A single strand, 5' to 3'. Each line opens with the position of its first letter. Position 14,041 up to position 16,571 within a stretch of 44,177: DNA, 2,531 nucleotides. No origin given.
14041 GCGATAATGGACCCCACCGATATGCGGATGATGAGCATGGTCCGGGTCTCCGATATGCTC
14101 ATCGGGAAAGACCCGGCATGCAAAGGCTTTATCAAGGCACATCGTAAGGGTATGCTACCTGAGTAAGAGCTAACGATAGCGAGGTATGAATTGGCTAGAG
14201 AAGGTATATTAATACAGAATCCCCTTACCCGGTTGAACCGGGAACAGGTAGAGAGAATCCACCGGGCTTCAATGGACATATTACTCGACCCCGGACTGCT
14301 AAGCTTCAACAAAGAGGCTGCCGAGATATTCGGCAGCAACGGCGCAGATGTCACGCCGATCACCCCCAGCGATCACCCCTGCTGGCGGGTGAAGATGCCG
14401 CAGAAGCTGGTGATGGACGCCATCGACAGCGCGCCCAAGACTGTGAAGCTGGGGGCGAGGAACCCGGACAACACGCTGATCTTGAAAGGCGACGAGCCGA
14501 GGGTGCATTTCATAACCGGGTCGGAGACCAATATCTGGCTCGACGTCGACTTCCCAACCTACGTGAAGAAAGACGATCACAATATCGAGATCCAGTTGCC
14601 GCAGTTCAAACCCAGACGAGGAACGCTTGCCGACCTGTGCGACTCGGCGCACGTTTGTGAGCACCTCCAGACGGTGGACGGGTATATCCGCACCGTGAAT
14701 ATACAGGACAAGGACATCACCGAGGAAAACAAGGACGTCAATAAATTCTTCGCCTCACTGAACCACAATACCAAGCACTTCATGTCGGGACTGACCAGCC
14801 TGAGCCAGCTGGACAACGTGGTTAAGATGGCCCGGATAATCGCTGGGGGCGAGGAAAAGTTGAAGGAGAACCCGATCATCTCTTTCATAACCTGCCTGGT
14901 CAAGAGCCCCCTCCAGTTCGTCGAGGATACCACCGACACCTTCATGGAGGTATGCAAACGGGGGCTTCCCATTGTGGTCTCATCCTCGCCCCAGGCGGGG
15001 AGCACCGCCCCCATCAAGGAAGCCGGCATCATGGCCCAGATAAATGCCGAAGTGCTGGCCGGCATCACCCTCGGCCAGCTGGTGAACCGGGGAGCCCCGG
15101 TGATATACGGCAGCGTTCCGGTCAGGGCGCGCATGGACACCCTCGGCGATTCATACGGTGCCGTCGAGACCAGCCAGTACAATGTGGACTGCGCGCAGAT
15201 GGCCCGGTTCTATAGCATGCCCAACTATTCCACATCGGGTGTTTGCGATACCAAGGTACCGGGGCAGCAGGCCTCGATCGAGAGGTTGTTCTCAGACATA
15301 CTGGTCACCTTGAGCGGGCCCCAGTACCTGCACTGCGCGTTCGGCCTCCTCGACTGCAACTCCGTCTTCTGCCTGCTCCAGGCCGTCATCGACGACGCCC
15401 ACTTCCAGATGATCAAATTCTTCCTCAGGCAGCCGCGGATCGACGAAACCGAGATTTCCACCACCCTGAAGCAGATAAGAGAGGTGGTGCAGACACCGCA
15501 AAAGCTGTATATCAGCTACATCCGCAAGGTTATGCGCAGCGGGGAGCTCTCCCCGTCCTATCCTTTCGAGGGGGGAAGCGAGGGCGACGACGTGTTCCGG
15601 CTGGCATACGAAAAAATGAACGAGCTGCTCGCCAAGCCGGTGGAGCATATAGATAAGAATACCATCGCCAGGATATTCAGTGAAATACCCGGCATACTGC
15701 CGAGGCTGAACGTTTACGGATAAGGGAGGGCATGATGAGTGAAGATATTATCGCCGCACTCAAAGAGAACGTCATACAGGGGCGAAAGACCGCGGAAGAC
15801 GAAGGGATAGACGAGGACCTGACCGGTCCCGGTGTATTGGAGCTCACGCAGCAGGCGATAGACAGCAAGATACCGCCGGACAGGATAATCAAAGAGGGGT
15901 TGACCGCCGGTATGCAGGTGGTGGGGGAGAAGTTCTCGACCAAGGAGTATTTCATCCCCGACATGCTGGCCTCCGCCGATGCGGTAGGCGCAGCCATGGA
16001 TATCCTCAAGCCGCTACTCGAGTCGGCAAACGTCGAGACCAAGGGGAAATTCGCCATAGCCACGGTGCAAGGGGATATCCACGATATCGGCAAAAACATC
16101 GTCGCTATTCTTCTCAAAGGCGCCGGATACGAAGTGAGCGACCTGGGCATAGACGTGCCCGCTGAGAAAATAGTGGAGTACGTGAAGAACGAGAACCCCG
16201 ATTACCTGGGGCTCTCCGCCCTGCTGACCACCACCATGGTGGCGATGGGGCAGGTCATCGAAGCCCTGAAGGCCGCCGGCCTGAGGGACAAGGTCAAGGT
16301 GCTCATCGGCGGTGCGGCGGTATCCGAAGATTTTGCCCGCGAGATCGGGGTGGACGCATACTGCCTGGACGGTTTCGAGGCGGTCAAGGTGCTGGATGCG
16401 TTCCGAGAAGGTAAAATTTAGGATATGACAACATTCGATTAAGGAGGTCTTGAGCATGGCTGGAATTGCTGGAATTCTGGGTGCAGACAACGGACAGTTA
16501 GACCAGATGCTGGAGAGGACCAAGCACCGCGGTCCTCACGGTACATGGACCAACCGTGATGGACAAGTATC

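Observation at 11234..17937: Candidate new pathway: Pyl-free MttB methyltransferase operon with a glutaminase-dead AsnB-like amide ligase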

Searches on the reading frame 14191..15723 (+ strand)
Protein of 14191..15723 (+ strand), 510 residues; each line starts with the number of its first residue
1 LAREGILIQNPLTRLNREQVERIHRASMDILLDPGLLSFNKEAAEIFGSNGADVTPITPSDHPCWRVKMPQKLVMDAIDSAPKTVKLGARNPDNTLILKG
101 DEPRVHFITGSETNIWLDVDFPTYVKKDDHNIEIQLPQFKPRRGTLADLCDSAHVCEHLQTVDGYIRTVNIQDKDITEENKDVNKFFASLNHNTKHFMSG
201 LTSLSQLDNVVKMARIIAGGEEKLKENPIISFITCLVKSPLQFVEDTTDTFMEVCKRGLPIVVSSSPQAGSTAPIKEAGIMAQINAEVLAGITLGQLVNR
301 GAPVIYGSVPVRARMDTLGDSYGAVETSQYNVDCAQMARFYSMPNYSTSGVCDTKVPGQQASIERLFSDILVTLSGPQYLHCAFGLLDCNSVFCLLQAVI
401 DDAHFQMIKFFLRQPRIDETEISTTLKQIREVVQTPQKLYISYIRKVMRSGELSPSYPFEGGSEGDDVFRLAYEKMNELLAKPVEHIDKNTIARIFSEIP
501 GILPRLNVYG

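Call 3: search_protein_families(library=pfam, proteins=[window:14191-15723:+])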
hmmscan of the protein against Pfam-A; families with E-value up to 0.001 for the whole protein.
window:14191-15723:+ (510 aa): 1 family
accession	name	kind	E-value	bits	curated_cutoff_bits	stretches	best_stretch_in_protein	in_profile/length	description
PF06253.16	MTTB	-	5.3e-59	200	25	1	11-433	30-419/500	Trimethylamine methyltransferase (MTTB)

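Call 4: search_protein_families(library=ncbifam, proteins=[window:14191-15723:+])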
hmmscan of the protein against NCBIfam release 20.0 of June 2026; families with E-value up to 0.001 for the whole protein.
window:14191-15723:+ (510 aa): 1 family
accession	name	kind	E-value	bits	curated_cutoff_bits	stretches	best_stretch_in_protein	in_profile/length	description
TIGR02369.2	trimeth_pyl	equivalog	8e-81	271.9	525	1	13-432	4-392/469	[trimethylamine--corrinoid protein] Co-methyltransferase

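Call 20: search_solved_structures(query=window:14191-15720:+, show_alignments=2, max_evalue=0.00001)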
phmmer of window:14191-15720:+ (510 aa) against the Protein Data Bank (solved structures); distinct sequences matched with E-value up to 0.00001: 5.
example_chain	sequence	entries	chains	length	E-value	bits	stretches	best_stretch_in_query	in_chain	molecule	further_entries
7xcl_A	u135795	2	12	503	9.8e-38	133.3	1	15-427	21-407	Trimethylamine methyltransferase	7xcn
7xcm_A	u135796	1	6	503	1.4e-37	132.8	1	15-427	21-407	Trimethylamine methyltransferase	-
2qne_A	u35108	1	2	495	2.8e-37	131.8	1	14-420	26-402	Putative methyltransferase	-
9yce_A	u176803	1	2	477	3.8e-37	131.4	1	15-420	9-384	Glycine betaine methyltransferase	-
4yyc_A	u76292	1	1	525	1.6e-25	93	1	43-433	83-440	Putative trimethylamine methyltransferase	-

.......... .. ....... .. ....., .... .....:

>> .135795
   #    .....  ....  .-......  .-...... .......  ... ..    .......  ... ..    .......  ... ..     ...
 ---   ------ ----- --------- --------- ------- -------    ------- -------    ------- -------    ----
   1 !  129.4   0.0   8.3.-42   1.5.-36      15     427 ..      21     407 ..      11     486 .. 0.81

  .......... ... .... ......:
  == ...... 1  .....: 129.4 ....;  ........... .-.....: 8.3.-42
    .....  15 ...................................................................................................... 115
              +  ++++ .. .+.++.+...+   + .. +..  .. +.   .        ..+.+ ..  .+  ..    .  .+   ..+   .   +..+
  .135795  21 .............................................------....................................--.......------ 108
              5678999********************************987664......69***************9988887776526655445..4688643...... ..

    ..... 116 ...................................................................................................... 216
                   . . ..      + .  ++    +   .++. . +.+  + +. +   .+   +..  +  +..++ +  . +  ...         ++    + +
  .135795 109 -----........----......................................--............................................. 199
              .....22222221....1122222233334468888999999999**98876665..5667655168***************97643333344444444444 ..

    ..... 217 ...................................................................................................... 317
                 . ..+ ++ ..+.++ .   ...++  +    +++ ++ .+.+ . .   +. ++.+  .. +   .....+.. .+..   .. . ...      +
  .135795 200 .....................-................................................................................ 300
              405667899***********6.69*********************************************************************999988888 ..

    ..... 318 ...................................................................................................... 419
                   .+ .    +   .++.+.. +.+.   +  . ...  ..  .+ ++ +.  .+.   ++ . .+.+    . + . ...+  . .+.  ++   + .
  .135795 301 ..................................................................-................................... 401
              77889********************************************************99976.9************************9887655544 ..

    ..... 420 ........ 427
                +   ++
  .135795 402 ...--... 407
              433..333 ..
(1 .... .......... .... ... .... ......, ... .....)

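Call 50: find_related_loci(query=window:14191-15720:+, collection=metagenome_contigs, flank=7000)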
Query window:14191-15720:+ (510 aa) in metagenome_contigs; peptide patterns used: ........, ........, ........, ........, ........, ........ (x = any residue, [..] = any of these).
599 stretches matched a pattern (row limit reached: there are more); 132 encode a relative of the query (tblastn E <= 1e-3); the best 80 are kept; 80 distinct loci.
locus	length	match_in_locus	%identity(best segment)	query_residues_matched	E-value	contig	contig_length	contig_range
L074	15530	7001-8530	89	1-510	0e+0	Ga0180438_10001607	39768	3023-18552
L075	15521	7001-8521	83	3-509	0e+0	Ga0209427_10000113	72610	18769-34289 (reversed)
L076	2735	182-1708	82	1-509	0e+0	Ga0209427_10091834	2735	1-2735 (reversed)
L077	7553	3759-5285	80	1-509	0e+0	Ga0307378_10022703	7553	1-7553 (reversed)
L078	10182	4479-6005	80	1-509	0e+0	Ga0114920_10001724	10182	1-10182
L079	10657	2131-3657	80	1-509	0e+0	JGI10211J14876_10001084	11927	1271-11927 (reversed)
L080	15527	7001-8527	80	1-509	0e+0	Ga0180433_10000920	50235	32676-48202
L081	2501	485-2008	80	3-510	0e+0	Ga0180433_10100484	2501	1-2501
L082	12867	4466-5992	80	1-509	0e+0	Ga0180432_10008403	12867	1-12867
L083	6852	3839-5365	80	1-509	0e+0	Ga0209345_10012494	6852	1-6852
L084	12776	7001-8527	78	1-509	0e+0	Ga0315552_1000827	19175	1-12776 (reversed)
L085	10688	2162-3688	78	1-509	0e+0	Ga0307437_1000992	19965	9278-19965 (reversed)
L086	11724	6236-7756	80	3-509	0e+0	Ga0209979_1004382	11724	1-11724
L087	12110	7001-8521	79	3-509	0e+0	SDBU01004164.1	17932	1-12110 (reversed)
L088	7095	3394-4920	78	1-509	0e+0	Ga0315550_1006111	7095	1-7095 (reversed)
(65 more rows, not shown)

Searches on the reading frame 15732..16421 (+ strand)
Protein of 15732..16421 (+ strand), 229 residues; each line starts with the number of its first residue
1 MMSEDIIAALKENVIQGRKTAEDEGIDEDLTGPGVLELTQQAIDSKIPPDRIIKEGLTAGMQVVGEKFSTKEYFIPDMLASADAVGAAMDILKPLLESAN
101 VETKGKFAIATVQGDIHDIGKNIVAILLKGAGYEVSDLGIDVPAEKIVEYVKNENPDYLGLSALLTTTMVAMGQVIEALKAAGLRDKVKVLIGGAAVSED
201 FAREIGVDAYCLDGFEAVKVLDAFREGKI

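Call 3: search_protein_families(library=pfam, proteins=[window:15732-16421:+])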
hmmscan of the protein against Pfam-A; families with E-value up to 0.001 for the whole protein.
window:15732-16421:+ (229 aa): 2 families
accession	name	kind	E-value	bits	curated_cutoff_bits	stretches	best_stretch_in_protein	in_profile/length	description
PF02310.24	B12-binding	-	3.4e-28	98.4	32.1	1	106-212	2-110/121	B12 binding domain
PF02607.22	B12-binding_2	-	1.3e-16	60.9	23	1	34-93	16-74/74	B12 binding domain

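Call 4: search_protein_families(library=ncbifam, proteins=[window:15732-16421:+])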
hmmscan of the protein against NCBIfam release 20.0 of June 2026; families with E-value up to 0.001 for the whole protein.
window:15732-16421:+ (229 aa): 15 families
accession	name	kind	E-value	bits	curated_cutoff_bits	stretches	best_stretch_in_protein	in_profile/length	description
NF047996.1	corrin_MtgC_2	exception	4.1e-62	209.4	370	1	35-223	20-208/212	glycine betaine-specific corrinoid protein MtgC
TIGR02370.1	pyl_corrinoid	subfamily_domain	1.6e-60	203.9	215.3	1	34-213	13-193/197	methyltransferase cognate corrinoid protein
NF047995.1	corrinoid_MtgC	exception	7.3e-50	169.4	310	1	27-222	16-210/215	glycine betaine-specific corrinoid protein MtgC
NF041607.1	dimeth_corrin_MtbC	equivalog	8.4e-50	169.1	350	1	35-219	13-197/203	dimethylamine corrinoid protein MtbC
TIGR02082.1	metH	equivalog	3e-44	151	1010.85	1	37-222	664-855/1182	methionine synthase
NF040669.1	MtaC2_Meth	equivalog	8e-43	146.7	450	1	36-226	59-247/267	methanol--corrinoid protein MtaC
NF040655.1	MtaC_Meth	equivalog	6.6e-40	136.8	420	1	35-225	51-238/253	methanol--corrinoid protein MtaC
NF007024.0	PRK09490.1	equivalog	8e-37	126.6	1497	1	46-200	688-845/1234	methionine synthase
TIGR00640.1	acid_CoA_mut_C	subfamily_domain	3.1e-10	40.2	57.45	1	107-203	5-100/132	methylmalonyl-CoA mutase C-terminal domain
NF052385.1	Lys_5_6_beta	equivalog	4.1e-09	36.5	280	1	134-214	140-223/241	lysine 5,6-aminomutase subunit beta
NF040743.1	ornith_mutase_E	equivalog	9e-09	33.8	800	1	106-220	597-718/730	D-ornithine 4,5-aminomutase subunit OraE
NF002612.0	PRK02261.1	equivalog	1.2e-07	31.3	110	1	106-198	5-96/148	methylaspartate mutase subunit S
NF052513.1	TransRegCarH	equivalog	8.2e-07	28.6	400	1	50-207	113-261/274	HTH-type transcriptional repressor CarH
NF006944.0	PRK09426.1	equivalog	4.6e-06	24.8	876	1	103-207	588-693/721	methylmalonyl-CoA mutase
TIGR01501.1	MthylAspMutase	equivalog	3.2e-05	23.7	135.8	1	108-197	5-93/134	methylaspartate mutase subunit S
